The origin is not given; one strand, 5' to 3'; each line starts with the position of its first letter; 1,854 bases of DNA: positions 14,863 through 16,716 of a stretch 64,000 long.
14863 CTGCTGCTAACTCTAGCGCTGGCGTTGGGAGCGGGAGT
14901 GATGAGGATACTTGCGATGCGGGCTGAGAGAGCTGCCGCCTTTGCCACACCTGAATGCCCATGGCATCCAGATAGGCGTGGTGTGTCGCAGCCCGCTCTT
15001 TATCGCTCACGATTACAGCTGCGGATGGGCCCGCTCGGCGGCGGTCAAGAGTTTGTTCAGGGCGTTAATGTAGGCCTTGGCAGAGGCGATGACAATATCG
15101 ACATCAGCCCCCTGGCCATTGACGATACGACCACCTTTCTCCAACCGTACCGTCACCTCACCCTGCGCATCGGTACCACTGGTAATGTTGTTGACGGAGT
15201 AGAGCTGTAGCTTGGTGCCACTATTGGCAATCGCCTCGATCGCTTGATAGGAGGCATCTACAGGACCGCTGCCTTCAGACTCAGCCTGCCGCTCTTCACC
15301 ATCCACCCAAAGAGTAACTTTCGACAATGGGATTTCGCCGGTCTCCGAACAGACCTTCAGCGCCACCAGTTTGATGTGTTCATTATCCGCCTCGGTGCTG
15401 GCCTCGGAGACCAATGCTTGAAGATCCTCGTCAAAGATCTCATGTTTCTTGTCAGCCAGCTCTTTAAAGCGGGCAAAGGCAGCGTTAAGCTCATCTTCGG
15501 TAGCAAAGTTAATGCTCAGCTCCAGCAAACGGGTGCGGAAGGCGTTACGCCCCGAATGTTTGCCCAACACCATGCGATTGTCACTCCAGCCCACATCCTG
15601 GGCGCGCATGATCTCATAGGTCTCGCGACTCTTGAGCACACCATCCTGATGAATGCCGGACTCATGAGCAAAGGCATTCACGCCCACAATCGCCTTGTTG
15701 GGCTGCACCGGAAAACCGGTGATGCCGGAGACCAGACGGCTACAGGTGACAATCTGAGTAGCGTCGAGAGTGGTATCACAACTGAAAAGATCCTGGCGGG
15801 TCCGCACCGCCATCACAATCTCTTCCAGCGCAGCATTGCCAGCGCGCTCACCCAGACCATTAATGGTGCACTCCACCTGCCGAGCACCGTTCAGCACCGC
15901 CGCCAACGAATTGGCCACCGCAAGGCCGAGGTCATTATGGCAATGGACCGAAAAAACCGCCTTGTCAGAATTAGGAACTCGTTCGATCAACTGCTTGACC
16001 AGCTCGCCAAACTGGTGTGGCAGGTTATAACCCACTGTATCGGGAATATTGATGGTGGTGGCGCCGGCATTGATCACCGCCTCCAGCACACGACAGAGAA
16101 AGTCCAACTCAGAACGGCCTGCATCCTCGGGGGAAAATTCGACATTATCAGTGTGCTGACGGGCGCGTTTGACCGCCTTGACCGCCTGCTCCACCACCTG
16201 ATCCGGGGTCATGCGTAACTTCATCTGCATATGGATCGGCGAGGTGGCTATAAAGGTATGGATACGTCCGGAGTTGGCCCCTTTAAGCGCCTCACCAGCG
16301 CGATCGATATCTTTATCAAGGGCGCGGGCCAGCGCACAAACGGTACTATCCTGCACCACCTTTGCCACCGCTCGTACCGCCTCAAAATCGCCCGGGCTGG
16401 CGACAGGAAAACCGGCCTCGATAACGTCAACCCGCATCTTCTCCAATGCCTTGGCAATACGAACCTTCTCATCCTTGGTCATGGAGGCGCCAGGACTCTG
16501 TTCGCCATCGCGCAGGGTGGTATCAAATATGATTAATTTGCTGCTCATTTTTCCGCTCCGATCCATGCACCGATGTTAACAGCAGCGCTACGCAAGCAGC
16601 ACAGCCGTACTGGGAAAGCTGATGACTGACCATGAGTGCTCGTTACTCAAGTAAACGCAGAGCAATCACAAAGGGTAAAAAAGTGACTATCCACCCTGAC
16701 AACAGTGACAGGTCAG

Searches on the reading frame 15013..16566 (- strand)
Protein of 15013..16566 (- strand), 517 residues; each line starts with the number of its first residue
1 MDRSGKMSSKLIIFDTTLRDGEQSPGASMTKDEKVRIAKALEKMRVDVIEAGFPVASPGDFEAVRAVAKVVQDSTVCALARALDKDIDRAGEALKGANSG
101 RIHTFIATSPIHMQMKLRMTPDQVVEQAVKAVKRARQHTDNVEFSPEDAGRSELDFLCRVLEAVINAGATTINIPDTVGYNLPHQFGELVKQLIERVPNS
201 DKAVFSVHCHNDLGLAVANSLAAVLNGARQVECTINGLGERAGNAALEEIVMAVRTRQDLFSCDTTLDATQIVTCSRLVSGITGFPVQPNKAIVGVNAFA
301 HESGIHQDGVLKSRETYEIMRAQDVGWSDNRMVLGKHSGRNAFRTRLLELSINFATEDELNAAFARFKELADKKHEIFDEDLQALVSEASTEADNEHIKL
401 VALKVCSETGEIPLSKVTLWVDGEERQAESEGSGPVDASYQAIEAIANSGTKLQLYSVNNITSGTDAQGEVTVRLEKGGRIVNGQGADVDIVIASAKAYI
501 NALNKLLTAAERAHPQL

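Call 69: search_protein_families(library=pfam, proteins=[window:15013-16566:-], max_evalue=0.00001)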
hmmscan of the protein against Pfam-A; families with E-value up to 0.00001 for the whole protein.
window:15013-16566:- (517 aa): 3 families
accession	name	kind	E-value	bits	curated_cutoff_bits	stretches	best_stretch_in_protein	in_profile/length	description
PF00682.25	HMGL-like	-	5e-101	337.9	29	1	11-279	2-260/260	HMGL-like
PF08502.15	LeuA_dimer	-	5.6e-39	133.5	24.9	1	376-507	1-131/131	LeuA allosteric (dimerisation) domain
PF22617.1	HCS_D2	-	4.4e-28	97.9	27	1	293-374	1-81/82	Homocitrate synthase post-HMGL domain-like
